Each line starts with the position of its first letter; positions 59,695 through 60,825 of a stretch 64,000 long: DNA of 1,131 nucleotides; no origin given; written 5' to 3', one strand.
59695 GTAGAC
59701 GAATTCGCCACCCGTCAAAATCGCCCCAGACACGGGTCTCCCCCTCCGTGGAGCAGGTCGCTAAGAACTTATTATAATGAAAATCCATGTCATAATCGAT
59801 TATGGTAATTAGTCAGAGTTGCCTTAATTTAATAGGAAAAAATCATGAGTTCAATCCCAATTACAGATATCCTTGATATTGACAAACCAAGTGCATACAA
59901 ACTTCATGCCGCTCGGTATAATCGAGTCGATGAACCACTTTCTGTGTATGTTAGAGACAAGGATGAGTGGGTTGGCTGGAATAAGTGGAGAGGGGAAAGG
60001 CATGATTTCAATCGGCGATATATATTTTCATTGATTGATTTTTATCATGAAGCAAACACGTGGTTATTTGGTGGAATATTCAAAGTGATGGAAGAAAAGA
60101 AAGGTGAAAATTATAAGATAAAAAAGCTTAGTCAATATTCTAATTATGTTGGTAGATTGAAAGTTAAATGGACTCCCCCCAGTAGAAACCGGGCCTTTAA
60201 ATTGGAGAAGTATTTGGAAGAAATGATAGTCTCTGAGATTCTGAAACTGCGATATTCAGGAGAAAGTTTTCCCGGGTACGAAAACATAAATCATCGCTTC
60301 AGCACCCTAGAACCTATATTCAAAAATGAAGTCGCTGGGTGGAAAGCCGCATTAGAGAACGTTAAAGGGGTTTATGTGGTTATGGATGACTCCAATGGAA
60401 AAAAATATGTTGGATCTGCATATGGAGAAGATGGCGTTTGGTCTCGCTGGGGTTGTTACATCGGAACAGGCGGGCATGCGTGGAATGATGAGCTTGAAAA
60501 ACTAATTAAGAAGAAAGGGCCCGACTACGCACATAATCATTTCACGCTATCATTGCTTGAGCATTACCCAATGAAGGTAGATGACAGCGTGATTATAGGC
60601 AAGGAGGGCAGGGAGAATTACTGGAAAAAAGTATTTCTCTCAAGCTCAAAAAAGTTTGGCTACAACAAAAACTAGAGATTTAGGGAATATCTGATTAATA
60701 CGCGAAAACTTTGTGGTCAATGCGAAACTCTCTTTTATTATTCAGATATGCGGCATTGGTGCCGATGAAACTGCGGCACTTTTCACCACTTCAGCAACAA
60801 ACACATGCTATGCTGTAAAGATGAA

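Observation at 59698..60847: Identical 25-28 bp direct repeats positioned upstream of both the nuclease and the methylase genes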

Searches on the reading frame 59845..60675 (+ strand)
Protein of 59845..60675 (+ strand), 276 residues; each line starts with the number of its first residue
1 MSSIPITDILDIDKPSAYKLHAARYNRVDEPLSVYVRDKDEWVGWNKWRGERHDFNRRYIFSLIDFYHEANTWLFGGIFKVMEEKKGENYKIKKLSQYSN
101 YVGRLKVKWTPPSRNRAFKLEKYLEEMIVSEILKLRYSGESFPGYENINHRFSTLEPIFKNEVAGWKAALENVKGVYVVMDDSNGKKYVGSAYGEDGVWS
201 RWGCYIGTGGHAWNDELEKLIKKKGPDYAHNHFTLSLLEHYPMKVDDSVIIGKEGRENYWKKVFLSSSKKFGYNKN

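Call 5: search_protein_families(library=pfam, proteins=[window:59845-60675:+], max_evalue=0.01)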
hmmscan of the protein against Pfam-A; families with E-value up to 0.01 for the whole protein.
window:59845-60675:+ (276 aa): 0 families

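Call 7: search_protein_families(library=padloc, proteins=[window:59845-60675:+], max_evalue=0.1)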
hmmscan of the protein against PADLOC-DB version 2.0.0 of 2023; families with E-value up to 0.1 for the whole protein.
window:59845-60675:+ (276 aa): 2 families
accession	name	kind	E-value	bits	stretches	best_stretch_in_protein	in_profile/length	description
PDLC03973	UzuA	-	5.1e-45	152.2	1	6-276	5-278/278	-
PDLC03974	UzuA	-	2.5e-32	110.6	1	77-276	118-310/310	-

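Call 8: search_protein_families(library=ncbifam, proteins=[window:59845-60675:+], max_evalue=0.1)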
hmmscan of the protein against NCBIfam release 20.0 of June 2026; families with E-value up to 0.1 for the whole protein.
window:59845-60675:+ (276 aa): 1 family
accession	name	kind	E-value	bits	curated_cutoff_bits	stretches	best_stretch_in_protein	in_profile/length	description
TIGR01453.1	grpIintron_endo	subfamily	0.00032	20.8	56.05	1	174-274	2-86/215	group I intron endonuclease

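Call 9: search_protein_families(library=pfam, proteins=[window:59845-60675:+], max_evalue=10)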
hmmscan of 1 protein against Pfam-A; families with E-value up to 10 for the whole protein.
window:59845-60675:+ (276 aa): 2 families
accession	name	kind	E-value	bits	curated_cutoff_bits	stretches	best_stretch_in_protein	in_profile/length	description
PF18913.5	FBPase_C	-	0.015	15.6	27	1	14-95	4-73/127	Fructose-1-6-bisphosphatase, C-terminal domain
PF01541.30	GIY-YIG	-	0.2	12.4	22.6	1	174-266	2-74/78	GIY-YIG catalytic domain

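Call 10: find_encoding_contigs(protein=window:59845-60675:+, flank=10000, max_places=10)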
Protein window:59845-60675:+ (276 aa): no gene with exactly this product is on record in the collection.

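Call 12: find_homologous_proteins(query=window:59845-60675:+)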
Query window:59845-60675:+ (276 aa): 1037 proteins with E <= 0.001 among 1587 candidates; the best 120 are listed.
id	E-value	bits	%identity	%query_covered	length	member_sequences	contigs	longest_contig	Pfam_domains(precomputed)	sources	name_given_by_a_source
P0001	1.0e-187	641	100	100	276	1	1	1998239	-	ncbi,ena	-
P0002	5.5e-123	428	68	100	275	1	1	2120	-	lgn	-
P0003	2.3e-115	403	67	100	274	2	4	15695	-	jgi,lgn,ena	jgi:hypothetical protein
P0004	6.4e-112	392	66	100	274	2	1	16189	-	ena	-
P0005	1.0e-111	391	65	100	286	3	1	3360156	-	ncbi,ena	-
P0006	3.2e-111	390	63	100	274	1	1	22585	-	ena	-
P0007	3.5e-111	389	65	100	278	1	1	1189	-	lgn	-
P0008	6.5e-111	389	66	100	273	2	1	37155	-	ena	-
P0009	1.9e-110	387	65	100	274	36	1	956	-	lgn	-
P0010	3.6e-110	386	65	100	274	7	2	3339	-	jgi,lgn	-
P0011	3.6e-110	386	64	100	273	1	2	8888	-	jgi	-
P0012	4.3e-110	386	64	100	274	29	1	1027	-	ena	-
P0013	5.3e-110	386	62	100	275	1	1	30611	-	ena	-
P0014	8.8e-110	385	64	100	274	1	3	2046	-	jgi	jgi:hypothetical protein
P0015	1.2e-109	384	65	100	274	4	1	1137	-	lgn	-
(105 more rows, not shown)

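Call 41: find_related_loci(query=A1, collection=genome_contigs, flank=6000)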
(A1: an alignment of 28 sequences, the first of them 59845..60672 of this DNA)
Query A1 (276 aa) in genome_contigs; peptide patterns used: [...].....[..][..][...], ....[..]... (x = any residue, [..] = any of these).
333 stretches matched a pattern; 166 encode a relative of the query (tblastn E <= 1e-3); the best 80 are kept; 80 distinct loci.
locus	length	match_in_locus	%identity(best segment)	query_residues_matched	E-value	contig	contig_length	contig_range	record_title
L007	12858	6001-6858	65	1-276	3e-116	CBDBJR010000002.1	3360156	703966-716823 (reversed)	MAG: Candidatus Poriferihabitaceae bacterium isolate ddc5a202-60fb-4026-963d-34f754f030b5 genome assembly, contig: conti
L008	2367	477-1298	65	1-276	1e-119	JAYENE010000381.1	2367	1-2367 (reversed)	MAG: Thermodesulfobacteriota bacterium isolate MAG063 MAG063_381, whole genome shotgun sequence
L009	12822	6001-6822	64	1-276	7e-112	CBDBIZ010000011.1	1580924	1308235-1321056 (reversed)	MAG: Gammaproteobacteria bacterium isolate 9a307ab1-eba7-4902-9f0e-3c476f9a44b2 genome assembly, contig: contig_11, whol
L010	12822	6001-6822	63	1-276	7e-111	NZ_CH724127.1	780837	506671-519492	Neptuniibacter caesariensis strain MED92 scf_1099521380392, whole genome shotgun sequence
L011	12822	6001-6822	61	1-276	3e-108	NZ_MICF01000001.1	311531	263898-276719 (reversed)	MAG: Sulfurimonas sp. RIFOXYD12_FULL_33_39 rifoxyd3_full_scaffold_1, whole genome shotgun sequence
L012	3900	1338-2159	62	1-276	2e-109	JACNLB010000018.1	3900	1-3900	MAG: Candidatus Neomarinimicrobiota bacterium isolate NIOZ-UU73 NIOZ-UU_NODE_32005_length_3900_cov_77.9646, whole genome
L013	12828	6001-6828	60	1-276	3e-107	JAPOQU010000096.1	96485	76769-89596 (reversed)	MAG: Gammaproteobacteria bacterium isolate APA_bin_93 c_000000452924, whole genome shotgun sequence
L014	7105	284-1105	60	1-276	2e-106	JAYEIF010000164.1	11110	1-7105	MAG: Candidatus Zixiibacteriota bacterium isolate MAG198 MAG198_164, whole genome shotgun sequence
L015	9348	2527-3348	60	1-276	2e-106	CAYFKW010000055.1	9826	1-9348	MAG TPA_asm: uncultured Desulfobacula sp. isolate ERP019367_co2_15 genome assembly, contig: NODE_4241_length_9826_cov_3.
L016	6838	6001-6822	61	1-276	4e-106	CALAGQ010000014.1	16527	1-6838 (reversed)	MAG TPA_asm: uncultured Nitrospina sp. isolate ERR2206756_bin.76_CONCOCT_v1.1_MAG genome assembly, contig: ERZ887841.161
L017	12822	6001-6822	65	1-276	3e-114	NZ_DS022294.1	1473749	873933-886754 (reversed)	Mariprofundus ferrooxydans PV-1 scf_1099921033919, whole genome shotgun sequence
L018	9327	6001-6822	60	1-276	7e-105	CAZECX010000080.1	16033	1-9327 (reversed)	MAG TPA_asm: uncultured Nitrospina sp. isolate binchicken_co46_167 genome assembly, contig: NODE_6842_length_16033_cov_4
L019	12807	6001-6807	58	3-276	9e-104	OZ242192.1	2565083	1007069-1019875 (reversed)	MAG: Gammaproteobacteria bacterium isolate bebfbfff-9005-43bc-bb2f-60e78c5851df genome assembly, chromosome: 1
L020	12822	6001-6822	58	1-276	1e-103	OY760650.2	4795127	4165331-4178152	MAG: Terriglobia bacterium isolate 5d79d33f-5ea2-468b-941e-0445094ce055 genome assembly, chromosome: 1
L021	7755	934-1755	57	1-276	2e-103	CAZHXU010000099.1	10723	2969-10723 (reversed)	MAG TPA_asm: uncultured Fusobacteriaceae bacterium isolate SRP324684_co1_14 genome assembly, contig: NODE_1367_length_10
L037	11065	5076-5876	56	4-272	2e-94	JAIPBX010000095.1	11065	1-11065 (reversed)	MAG: Bacteroidales bacterium isolate Tobar18m-G3 Tobar18m-C2139, whole genome shotgun sequence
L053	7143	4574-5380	51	4-276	9e-84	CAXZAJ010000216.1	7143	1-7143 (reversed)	MAG: uncultured bacterium isolate ERR13599002_concoct_79 genome assembly, contig: ERZ24875815.2730, whole genome shotgun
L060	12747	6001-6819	46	2-276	2e-80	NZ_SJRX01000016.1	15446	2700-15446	Luteimonas terricola strain BZ92r Scaffold14_1, whole genome shotgun sequence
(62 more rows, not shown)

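Call 66: search_protein_families(library=pfam, proteins=[L010:272-1492:+, L010:1582-2835:-, L010:3635-4807:+, L010:4798-5427:+, L010:7287-8237:-, L010:8433-9386:-, L010:9470-10990:-, L010:11005-11526:-], max_evalue=0.001)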
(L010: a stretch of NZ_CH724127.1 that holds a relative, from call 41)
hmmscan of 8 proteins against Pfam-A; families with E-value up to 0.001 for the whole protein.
L010:272-1492:+ (406 aa): 2 families
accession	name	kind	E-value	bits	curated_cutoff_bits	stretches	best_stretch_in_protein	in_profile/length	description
PF00091.31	Tubulin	-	1.9e-49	169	33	1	14-172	2-188/190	Tubulin/FtsZ family, GTPase domain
PF12327.13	FtsZ_C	-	8.2e-35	119.4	27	1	222-316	1-94/95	FtsZ family, C-terminal domain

L010:1582-2835:- (417 aa): 2 families
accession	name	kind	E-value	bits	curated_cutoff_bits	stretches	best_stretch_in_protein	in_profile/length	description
PF00990.26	GGDEF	-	2.7e-37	128.5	23.8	1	257-413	2-159/161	Diguanylate cyclase, GGDEF domain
PF11845.13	Tll0287-like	-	1.8e-05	25.6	24.1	1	71-146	41-111/144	Tll0287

L010:3635-4807:+ (390 aa): 1 family
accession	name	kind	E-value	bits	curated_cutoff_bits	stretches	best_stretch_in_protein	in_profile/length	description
PF01139.22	RtcB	-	3.3e-75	254.3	27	2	119-384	133-425/426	tRNA-splicing ligase RtcB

L010:4798-5427:+ (209 aa): 1 family
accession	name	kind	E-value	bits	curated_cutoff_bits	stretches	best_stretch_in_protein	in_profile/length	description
PF00472.26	RF-1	-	8.5e-23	81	35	1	108-189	6-88/116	RF-1 domain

L010:7287-8237:- (316 aa): 2 families
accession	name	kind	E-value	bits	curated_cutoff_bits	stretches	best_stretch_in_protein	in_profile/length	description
PF03466.25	LysR_substrate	-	9.9e-33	113.7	28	1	91-294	6-207/209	LysR substrate binding domain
PF00126.33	HTH_1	-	2.2e-20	72.8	26.6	1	3-61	1-59/60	Bacterial regulatory helix-turn-helix protein, lysR family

L010:8433-9386:- (317 aa): 2 families
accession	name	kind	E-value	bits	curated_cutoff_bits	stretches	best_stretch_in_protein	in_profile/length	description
PF03401.19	TctC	-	3.1e-42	145.4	27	1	52-281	3-238/274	Tripartite tricarboxylate transporter family receptor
PF12974.12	Phosphonate-bd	-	0.00039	20.3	27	0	129-282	88-229/242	ABC transporter, phosphonate, periplasmic substrate-binding protein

L010:9470-10990:- (506 aa): 1 family
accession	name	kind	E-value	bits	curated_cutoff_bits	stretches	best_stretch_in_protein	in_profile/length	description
PF01970.21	TctA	-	7.5e-134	447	28.9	1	19-440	2-422/423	Tripartite tricarboxylate transporter TctA family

L010:11005-11526:- (173 aa): 1 family
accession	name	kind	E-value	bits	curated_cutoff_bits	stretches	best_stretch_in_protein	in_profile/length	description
PF07331.16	TctB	-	3.6e-15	56.8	29.1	1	31-169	5-137/137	Tripartite tricarboxylate transporter TctB family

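Call 73: list_cluster_members(proteins=[P0001, P0121, P0241])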
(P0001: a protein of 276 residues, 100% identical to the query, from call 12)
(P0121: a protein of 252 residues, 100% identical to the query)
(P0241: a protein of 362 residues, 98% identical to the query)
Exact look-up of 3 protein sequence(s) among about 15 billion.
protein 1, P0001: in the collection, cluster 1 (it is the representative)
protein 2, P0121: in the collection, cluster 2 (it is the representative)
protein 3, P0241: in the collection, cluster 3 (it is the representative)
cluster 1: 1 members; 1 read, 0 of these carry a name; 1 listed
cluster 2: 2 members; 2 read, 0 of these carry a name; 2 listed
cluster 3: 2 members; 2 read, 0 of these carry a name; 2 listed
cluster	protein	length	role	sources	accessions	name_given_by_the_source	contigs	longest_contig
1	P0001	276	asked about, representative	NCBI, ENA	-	-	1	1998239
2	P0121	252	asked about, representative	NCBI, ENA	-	-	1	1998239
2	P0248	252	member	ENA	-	-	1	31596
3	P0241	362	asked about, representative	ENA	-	-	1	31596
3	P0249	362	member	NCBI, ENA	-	-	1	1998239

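Call 74: search_dna_similar(query=window:59845-60672:+, collection=plasmids, mode=protein, max_rows=12)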
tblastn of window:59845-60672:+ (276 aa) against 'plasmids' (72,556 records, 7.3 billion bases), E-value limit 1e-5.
Records with a match: 410; places in all: 414; records where one place covers at least 80% of the query: 351.
Best place of each record, by identity: <60% 410.
By first word of the organism name: Klebsiella 205; Enterobacter 69; Bacillus 23; Lactiplantibacillus 14; Pediococcus 7; Acinetobacter 7; Alteromonas 7; Escherichia 6; Sphingobium 6; Lactobacillus 5; and 38 more.
By predicted mobility (MOB-suite, as given by PLSDB): non-mobilizable 250; conjugative 116; mobilizable 44.
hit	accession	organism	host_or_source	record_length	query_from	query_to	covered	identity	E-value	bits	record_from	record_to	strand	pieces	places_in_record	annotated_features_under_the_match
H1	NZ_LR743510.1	Methylobacterium bullatum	-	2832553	1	276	100%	42.1%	1e-65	228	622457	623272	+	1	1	none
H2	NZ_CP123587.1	Alisedimentitalea scapharcae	Anadara broughtonii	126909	4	276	99%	39.9%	6e-61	214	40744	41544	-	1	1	GIY-YIG nuclease family protein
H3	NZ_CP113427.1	Lactiplantibacillus plantarum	pure culture,Chinese sauerkraut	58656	4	276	99%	34.0%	1e-37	147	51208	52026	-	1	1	GIY-YIG nuclease family protein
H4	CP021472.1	Pediococcus pentosaceus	cell culture,food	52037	3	276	99%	33.8%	3e-36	143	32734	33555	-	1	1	hypothetical protein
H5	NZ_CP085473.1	Pediococcus pentosaceus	kimchi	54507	3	276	99%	33.8%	3e-36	143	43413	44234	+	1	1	GIY-YIG nuclease family protein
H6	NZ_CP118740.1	Pediococcus pentosaceus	mixed culture,Fermented cherry juice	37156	3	276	99%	33.8%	7e-36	142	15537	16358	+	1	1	GIY-YIG nuclease family protein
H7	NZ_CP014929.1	Secundilactobacillus paracollinoides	cell culture,pilsner beer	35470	3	276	99%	33.8%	1e-35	142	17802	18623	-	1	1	GIY-YIG nuclease family protein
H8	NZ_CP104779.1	Pediococcus inopinatus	single cell,kimcihi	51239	3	276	99%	33.8%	2e-35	141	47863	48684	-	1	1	GIY-YIG nuclease family protein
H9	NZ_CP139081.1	Pediococcus inopinatus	single cell,Skate kimchi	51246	3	276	99%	33.8%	2e-35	141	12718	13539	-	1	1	GIY-YIG nuclease family protein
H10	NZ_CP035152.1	Pediococcus acidilactici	cell culture,food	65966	3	276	99%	33.8%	2e-35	141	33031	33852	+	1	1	GIY-YIG nuclease family protein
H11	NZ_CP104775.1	Pediococcus inopinatus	single cell,kimchi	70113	3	276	99%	33.8%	2e-35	141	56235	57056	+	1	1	GIY-YIG nuclease family protein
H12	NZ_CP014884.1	Loigolactobacillus backii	cell culture,brewery environment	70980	3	276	99%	33.8%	2e-35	141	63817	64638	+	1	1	GIY-YIG nuclease family protein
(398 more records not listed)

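Call 75: search_dna_similar(query=window:59845-60672:+, collection=phages, mode=protein, max_rows=8)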
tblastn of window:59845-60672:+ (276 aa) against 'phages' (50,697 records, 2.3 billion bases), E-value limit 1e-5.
Records with a match: 3; places in all: 3; records where one place covers at least 80% of the query: 2.
Best place of each record, by identity: <60% 3.
By first word of the organism name: Klebsiella 2; Bacteriophage 1.
By host as written in the record: Klebsiella pneumoniae ST13-OXA48 1; Klebsiella pneumoniae subsp. pneumoniae LC-1825/18 1; - 1.
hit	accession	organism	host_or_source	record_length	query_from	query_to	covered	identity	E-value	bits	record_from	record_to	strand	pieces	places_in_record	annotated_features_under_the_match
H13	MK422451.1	Klebsiella phage ST13-OXA48phi12.3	Klebsiella pneumoniae ST13-OXA48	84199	15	276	95%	32.0%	4e-26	112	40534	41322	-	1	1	GIY-YIG nuclease family protein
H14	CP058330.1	Klebsiella phage vB_Kpn_1825-KPC53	Klebsiella pneumoniae subsp. pneumoniae ...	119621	15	276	95%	32.0%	4e-26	112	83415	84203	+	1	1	record has no annotation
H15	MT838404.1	Bacteriophage sp.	human fecal samples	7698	163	276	41%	33.6%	3e-7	57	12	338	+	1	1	record has no annotation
